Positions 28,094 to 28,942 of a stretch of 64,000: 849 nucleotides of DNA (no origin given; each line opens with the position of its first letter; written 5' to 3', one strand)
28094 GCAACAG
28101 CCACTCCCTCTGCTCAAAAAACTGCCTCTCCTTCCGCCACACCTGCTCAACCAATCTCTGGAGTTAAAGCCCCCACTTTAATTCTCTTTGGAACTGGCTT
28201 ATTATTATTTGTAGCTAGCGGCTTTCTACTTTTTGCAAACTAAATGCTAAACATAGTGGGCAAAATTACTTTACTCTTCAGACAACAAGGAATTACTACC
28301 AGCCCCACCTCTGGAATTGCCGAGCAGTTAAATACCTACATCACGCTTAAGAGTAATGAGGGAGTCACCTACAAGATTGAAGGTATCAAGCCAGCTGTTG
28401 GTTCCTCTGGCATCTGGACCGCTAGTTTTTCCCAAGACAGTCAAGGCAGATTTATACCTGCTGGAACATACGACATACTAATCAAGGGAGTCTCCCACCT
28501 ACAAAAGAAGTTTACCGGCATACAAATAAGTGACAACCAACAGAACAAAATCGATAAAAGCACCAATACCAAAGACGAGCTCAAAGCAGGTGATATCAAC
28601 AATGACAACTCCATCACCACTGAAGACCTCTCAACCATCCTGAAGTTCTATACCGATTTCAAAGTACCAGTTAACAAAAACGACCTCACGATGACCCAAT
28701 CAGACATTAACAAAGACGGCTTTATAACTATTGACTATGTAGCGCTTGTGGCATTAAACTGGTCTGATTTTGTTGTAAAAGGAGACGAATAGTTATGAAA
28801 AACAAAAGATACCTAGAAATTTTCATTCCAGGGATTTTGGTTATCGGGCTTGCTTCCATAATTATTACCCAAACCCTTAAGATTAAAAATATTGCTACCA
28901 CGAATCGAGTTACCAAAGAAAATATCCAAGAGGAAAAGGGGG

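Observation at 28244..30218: Dockerin plus cohesin-like surface proteins next to pilN/pilO in a non-cellulolytic-looking genome.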

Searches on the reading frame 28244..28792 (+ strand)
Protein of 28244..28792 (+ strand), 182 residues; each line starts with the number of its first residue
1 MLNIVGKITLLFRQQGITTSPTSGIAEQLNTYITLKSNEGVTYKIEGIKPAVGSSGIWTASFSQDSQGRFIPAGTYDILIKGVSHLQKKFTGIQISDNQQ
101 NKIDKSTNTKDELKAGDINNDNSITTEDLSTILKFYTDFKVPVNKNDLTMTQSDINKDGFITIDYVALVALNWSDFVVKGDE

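Call 3: search_protein_families(library=pfam, proteins=[window:28244-28792:+], max_evalue=1)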
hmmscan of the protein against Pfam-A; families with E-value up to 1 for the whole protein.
window:28244-28792:+ (182 aa): 5 families
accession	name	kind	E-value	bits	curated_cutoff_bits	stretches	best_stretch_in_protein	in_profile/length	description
PF00404.24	Dockerin_1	-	0.0004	21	22.9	2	115-162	1-45/57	Dockerin type I domain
PF00036.39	EF-hand_1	-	0.00062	19.6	25.4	0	154-164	10-20/29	EF hand domain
PF13202.12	EF-hand_5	-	0.0015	18.4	25.9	1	111-132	3-24/25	EF hand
PF13405.12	EF-hand_6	-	0.0056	16.8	25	0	117-134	10-27/30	EF-hand domain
PF13499.12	EF-hand_7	-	0.019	15.7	30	1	117-163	12-59/67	EF-hand domain pair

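Call 4: search_protein_families(library=ncbifam, proteins=[window:28244-28792:+], max_evalue=1)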
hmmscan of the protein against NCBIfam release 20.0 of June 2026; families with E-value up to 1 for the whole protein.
window:28244-28792:+ (182 aa): 0 families

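Call 6: search_solved_structures(query=window:28244-28792:+, max_evalue=10, show_alignments=2)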
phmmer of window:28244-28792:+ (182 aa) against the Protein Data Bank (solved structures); distinct sequences matched with E-value up to 10: 8.
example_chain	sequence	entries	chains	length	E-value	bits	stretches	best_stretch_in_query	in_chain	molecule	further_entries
2jnx_A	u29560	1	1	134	0.074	16.1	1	89-165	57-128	Calcium binding protein 2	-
4fl4_A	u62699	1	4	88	0.11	15.5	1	114-168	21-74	Glycoside hydrolase family 9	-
5nrm_B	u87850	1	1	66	0.19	14.8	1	109-136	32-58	DocCel5: Type I dockerin repeat domain from A. cellulolyticus family 5 endoglucanase WP_01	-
5nrk_B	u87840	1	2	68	0.19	14.7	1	109-136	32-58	DocCel5: Type I dockerin repeat domain from A. cellulolyticus family 5 endoglucanase WP_01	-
1tnw_A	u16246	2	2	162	0.42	13.6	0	114-164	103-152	TROPONIN C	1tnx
4cj0_A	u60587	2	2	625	0.6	13.1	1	109-168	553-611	ENDOGLUCANASE D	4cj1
1clc_A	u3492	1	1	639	0.6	13.1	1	109-168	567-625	ENDOGLUCANASE CELD; EC: 3.2.1.4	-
1ggz_A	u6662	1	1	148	0.91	12.5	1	105-169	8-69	CALMODULIN-RELATED PROTEIN NB-1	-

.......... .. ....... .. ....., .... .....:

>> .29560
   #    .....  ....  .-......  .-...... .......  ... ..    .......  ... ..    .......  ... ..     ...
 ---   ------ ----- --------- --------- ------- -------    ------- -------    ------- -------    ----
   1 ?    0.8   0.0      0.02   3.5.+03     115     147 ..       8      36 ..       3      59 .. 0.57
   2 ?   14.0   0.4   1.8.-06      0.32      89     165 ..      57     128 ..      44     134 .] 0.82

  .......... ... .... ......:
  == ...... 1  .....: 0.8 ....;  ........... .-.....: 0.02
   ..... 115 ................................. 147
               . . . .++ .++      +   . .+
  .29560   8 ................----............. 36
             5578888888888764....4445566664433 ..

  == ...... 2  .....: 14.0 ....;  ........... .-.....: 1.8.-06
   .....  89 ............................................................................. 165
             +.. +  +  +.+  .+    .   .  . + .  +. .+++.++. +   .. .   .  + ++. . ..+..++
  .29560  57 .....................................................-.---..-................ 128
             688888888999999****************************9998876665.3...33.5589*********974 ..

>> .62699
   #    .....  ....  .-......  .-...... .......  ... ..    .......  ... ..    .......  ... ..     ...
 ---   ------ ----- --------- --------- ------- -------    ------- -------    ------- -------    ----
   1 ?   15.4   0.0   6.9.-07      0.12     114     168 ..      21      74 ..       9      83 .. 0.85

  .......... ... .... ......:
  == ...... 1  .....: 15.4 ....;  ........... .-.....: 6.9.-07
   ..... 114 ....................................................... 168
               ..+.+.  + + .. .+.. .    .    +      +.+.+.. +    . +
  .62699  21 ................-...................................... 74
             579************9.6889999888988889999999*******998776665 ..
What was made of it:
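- Tried and rejected: They gave only weak dockerin/EF-hand hits for p5 (call 6).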

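Call 9: find_homologous_proteins(query=window:28244-28792:+, max_evalue=0.001)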
Query window:28244-28792:+ (182 aa): 1 proteins with E <= 0.001 among 78 candidates.
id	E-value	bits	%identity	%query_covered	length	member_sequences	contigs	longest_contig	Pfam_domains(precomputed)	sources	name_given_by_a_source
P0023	9.0e-58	213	62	96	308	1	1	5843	PF00404.25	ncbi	-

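Call 13: find_encoding_contigs(protein=P0023, flank=10000, max_places=3)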
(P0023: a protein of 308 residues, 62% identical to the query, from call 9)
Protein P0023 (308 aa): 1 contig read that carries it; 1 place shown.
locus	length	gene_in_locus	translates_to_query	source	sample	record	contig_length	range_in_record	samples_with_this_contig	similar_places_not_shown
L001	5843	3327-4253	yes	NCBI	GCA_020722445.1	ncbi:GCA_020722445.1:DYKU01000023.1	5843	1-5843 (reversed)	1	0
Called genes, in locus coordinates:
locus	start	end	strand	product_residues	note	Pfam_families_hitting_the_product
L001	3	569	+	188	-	?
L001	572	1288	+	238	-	PF04350:PilO (weak)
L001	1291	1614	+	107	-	-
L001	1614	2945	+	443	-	PF00041:fn3, PF16656:Pur_ac_phosph_N, PF19077:Big_13 (weak)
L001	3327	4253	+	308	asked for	PF00404:Dockerin_1 (weak)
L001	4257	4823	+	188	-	-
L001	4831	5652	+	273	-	-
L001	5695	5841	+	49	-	?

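Call 42: search_protein_families(library=pfam, proteins=[P0023, L001:4257-4820:+], max_evalue=0.05)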
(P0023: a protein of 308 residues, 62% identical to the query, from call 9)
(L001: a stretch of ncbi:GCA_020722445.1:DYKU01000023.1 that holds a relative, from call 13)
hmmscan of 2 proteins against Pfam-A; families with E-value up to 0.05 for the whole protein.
P0023 (308 aa): 5 families
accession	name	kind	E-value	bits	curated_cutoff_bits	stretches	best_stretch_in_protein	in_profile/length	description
PF00404.24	Dockerin_1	-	3e-06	27.8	22.9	1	242-296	1-52/57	Dockerin type I domain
PF00036.39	EF-hand_1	-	0.0014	18.5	25.4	0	280-293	9-22/29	EF hand domain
PF13405.12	EF-hand_6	-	0.0027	17.8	25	0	281-293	10-22/30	EF-hand domain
PF13202.12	EF-hand_5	-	0.0055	16.6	25.9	0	280-291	8-19/25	EF hand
PF13499.12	EF-hand_7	-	0.0057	17.4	30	1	244-293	12-62/67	EF-hand domain pair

L001:4257-4820:+ (188 aa): 0 families

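Call 59: find_related_loci(query=A5, collection=metagenome_contigs, flank=6000)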
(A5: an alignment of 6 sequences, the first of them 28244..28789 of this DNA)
Query A5 (182 aa) in metagenome_contigs; peptide patterns used: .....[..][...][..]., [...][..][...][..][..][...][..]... (x = any residue, [..] = any of these).
600 stretches matched a pattern (row limit reached: there are more); 51 encode a relative of the query (tblastn E <= 1e-3); 51 distinct loci.
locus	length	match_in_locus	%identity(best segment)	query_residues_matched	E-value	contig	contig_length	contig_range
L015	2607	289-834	100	1-182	4e-124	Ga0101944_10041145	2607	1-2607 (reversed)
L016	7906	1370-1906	97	4-182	5e-115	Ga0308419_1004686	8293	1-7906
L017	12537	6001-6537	96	4-182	1e-113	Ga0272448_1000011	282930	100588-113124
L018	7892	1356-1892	95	4-182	2e-111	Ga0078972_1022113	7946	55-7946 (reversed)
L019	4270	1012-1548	95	4-182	3e-112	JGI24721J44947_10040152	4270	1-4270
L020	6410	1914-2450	74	4-182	1e-84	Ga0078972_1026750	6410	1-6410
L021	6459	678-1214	74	4-182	1e-84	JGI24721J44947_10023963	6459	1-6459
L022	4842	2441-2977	74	4-182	1e-84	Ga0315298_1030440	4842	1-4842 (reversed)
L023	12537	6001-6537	69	4-182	8e-79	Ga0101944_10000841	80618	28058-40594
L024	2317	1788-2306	58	7-182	6e-59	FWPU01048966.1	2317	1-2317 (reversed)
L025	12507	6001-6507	49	6-182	2e-44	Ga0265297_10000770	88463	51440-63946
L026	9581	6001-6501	48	8-182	2e-40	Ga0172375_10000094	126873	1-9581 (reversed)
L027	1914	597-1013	45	53-182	1e-32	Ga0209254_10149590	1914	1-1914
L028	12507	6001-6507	49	6-182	3e-44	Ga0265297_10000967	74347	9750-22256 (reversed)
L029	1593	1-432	37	26-182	3e-22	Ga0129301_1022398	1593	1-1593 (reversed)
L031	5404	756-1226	33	7-182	3e-20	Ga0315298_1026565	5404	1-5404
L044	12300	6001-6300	37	75-181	1e-12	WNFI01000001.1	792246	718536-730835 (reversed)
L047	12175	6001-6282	42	85-182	2e-12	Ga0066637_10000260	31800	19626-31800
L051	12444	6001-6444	31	24-181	8e-16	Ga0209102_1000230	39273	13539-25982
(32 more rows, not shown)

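Call 67: search_protein_families(library=pfam, proteins=[L051:2809-6447:+, L047:2558-5146:+, L044:3835-6300:+, L047:5155-6282:+, L020:906-2450:+, L031:33-1226:+, L026:5248-6501:+], max_evalue=0.01)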
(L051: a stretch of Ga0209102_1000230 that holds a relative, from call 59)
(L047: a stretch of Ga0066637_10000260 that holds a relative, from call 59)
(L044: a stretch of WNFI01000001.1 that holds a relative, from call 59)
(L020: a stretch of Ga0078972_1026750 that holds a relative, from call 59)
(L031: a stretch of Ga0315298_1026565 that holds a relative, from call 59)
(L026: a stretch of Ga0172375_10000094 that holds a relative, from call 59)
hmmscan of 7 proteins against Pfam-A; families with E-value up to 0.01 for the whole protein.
L051:2809-6447:+ (1213 aa): 4 families
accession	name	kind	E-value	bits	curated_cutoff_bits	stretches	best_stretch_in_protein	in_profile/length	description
PF00331.26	Glyco_hydro_10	-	0.00035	20.3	22.1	1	122-184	60-129/311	Glycosyl hydrolase family 10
PF02018.23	CBM_4_9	-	0.0085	16.9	25.9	0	921-1029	33-128/136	Carbohydrate binding domain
PF13620.12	CarboxypepD_reg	-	0.0087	16.8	32.3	0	1073-1138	15-74/82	Carboxypeptidase regulatory-like domain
PF22637.2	CBM_4_9_1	-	0.0091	16.7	27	0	909-1048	24-147/148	BppA domain 1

L047:2558-5146:+ (863 aa): 3 families
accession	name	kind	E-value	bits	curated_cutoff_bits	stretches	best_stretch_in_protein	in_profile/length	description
PF16656.11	Pur_ac_phosph_N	-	9.5e-07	29.7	30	1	581-662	6-82/93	Purple acid Phosphatase, N-terminal domain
PF01229.23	Glyco_hydro_39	-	6.9e-05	22.3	26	1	148-237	75-161/472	Glycosyl hydrolases family 39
PF00041.27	fn3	-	0.0046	17.6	25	0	590-661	16-69/84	Fibronectin type III domain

L044:3835-6300:+ (822 aa): 1 family
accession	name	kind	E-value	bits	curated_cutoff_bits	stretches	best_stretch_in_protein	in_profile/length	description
PF00404.24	Dockerin_1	-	2e-06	28.3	22.9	1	759-810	1-52/57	Dockerin type I domain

L047:5155-6282:+ (376 aa): 2 families
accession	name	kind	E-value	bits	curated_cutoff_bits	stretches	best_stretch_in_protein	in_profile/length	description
PF13405.12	EF-hand_6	-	0.00018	21.4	25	0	313-332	9-28/30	EF-hand domain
PF00036.39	EF-hand_1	-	0.0081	16.1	25.4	0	348-365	10-27/29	EF hand domain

L020:906-2450:+ (515 aa): 5 families
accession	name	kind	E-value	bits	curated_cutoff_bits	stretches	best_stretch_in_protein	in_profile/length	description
PF00404.24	Dockerin_1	-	0.00028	21.5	22.9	1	448-502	1-52/57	Dockerin type I domain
PF21684.2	PipB2_N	-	0.0013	19.2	27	1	433-500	29-93/107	Secreted effector protein PipB2, N-terminal domain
PF13499.12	EF-hand_7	-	0.0068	17.2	30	0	450-499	12-62/67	EF-hand domain pair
PF13202.12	EF-hand_5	-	0.0072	16.2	25.9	0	486-497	8-19/25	EF hand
PF00036.39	EF-hand_1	-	0.0089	16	25.4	0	483-499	6-22/29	EF hand domain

L031:33-1226:+ (398 aa): 2 families
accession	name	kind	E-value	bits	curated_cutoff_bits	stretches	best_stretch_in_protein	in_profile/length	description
PF02018.23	CBM_4_9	-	2.3e-07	31.7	25.9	1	97-209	26-124/136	Carbohydrate binding domain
PF00404.24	Dockerin_1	-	0.0017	18.9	22.9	1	335-385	1-52/57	Dockerin type I domain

L026:5248-6501:+ (418 aa): 5 families
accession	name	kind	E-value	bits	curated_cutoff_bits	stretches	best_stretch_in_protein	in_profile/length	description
PF00404.24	Dockerin_1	-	1.9e-06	28.4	22.9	1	351-405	1-52/57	Dockerin type I domain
PF13499.12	EF-hand_7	-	0.00033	21.4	30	1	353-402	12-62/67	EF-hand domain pair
PF00036.39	EF-hand_1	-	0.001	18.9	25.4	0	385-402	5-22/29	EF hand domain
PF13405.12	EF-hand_6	-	0.0033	17.5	25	0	353-371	10-28/30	EF-hand domain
PF13202.12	EF-hand_5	-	0.0096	15.8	25.9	0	389-400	8-19/25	EF hand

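Call 68: predict_structure(alignment_id=A6)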
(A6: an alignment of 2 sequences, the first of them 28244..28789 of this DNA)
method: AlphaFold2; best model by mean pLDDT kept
length: 182 residues; sequences in the alignment: 2
mean_pLDDT: 44.6   pTM: 0.44
mean pLDDT of the five models: 44.6, 38.3, 37.4, 32.8, 30.2
residues with pLDDT >= 90: 0; 70-90: 23; 50-70: 33; < 50: 126
segments of 3 or more residues with pLDDT < 50: 1-30, 55-58, 83-88, 98-182
pLDDT, mean of each block of 10 residues (from residue 1): 33 38 46 73 70 51 75 66 47 50 27 29 30 32 41 41 33 26 28
secondary structure, 60 per line:
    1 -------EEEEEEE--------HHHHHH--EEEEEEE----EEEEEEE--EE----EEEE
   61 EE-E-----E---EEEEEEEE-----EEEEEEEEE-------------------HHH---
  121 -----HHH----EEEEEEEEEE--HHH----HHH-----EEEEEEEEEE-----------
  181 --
elements in order: E8-14 H23-28 E31-37 E42-48 E57-62 E74-81 E87-95 E133-142 E160-169
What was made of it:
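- On Dockerin (PF00404), p5: The helices could not be confirmed because the model was poor (call 68).
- A complex could not be modelled, and the p5 model was unusable (pLDDT 44.6, call 68).
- Tried and rejected: The result had pLDDT 44.6 and was unusable, so no fold search was run on it (call 68).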

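Call 96: search_protein_representatives(protein=window:28244-28789:+)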
Query: 182 residues. Proteins with E-value up to 0.001 (for the whole library): 310; up to 1e-10: 92; up to 1e-30: 8. The best 150 are listed.
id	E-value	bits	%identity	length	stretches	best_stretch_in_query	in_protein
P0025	2.4e-103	359.4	95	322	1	4-182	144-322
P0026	1.8e-77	275.2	74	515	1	4-182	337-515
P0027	1.8e-52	193.9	58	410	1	7-181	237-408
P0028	3.0e-37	144.3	50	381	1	6-182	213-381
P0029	1.8e-36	141.8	52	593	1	6-182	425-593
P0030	4.4e-34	134.0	45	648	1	7-181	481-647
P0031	7.0e-34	133.4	51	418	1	6-182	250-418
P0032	6.3e-33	130.2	51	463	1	7-182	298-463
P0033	5.3e-30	120.7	41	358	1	6-182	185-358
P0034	8.2e-30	120.1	40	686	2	8-181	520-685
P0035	1.2e-29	119.6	46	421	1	9-182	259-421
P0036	1.7e-29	119.1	50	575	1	43-181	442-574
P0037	1.8e-29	119.0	48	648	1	7-181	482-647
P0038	2.8e-29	118.4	49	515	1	54-181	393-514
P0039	3.1e-29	118.2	48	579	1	34-181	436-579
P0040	5.1e-29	117.5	43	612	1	7-181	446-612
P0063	1.5e-19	86.7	40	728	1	7-182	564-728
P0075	1.4e-15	73.8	46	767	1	53-182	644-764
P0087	2.6e-13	66.4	38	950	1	26-182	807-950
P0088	7.2e-13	65.0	49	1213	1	73-182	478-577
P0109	4.6e-11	59.1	36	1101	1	32-182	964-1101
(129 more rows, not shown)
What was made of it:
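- On X-module + type II dockerin dyad (XDoc): The window copy is 95% identical to its first member (call 96).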
